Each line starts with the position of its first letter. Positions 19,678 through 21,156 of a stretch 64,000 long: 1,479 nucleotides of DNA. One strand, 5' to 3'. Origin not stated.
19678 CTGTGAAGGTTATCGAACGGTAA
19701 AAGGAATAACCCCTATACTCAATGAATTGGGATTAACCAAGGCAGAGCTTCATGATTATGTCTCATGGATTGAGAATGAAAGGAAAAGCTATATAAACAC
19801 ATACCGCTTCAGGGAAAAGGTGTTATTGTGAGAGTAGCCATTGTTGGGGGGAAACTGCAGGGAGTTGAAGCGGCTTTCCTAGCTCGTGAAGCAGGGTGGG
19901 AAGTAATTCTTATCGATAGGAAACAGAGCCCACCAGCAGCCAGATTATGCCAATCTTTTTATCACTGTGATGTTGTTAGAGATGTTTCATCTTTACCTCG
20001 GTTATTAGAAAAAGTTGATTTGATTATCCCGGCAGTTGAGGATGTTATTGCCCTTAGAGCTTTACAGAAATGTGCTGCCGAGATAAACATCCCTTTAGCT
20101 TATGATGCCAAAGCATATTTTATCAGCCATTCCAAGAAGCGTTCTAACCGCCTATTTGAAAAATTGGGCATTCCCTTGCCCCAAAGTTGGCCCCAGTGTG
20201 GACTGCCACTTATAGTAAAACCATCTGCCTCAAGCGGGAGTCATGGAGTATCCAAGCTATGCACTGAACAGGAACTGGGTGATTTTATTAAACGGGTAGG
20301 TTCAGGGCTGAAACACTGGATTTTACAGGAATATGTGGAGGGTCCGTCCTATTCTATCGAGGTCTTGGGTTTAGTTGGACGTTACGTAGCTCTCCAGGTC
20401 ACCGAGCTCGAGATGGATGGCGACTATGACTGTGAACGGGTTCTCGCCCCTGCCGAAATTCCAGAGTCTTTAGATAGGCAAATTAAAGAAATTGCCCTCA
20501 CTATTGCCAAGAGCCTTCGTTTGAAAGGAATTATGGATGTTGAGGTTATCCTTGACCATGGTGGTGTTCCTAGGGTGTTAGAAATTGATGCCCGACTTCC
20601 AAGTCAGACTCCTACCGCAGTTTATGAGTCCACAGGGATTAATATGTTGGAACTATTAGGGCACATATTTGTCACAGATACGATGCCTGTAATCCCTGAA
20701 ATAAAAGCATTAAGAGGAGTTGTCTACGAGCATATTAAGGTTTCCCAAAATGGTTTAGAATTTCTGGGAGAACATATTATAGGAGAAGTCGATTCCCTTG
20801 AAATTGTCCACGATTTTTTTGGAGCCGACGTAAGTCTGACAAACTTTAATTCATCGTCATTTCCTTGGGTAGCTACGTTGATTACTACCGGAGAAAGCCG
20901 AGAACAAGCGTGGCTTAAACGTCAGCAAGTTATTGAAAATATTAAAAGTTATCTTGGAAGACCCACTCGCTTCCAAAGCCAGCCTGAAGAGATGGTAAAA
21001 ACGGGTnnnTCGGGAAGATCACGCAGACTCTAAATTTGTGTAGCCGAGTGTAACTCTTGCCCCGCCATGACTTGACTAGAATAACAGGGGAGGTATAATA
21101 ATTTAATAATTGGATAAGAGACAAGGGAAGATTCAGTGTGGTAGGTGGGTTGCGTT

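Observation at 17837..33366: Complete bacterial pyrrolysine system, split into two separated halves around three Pyl-dependent methylamine methyltransferase genes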

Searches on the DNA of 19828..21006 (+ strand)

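Call 20: search_rna_families(source=L003, threshold=gathering)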
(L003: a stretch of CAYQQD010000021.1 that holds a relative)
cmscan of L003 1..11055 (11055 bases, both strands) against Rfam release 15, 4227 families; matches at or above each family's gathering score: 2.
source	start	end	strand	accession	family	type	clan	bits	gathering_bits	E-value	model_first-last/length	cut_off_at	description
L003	9687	9758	+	RF00005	tRNA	Gene; tRNA;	CL00001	69.1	29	9.5e-14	1-71/71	no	tRNA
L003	2308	2407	+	RF02509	PYLIS_2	Cis-reg;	-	65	36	3.8e-14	1-100/100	no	Pyrrolysine insertion sequence mtbB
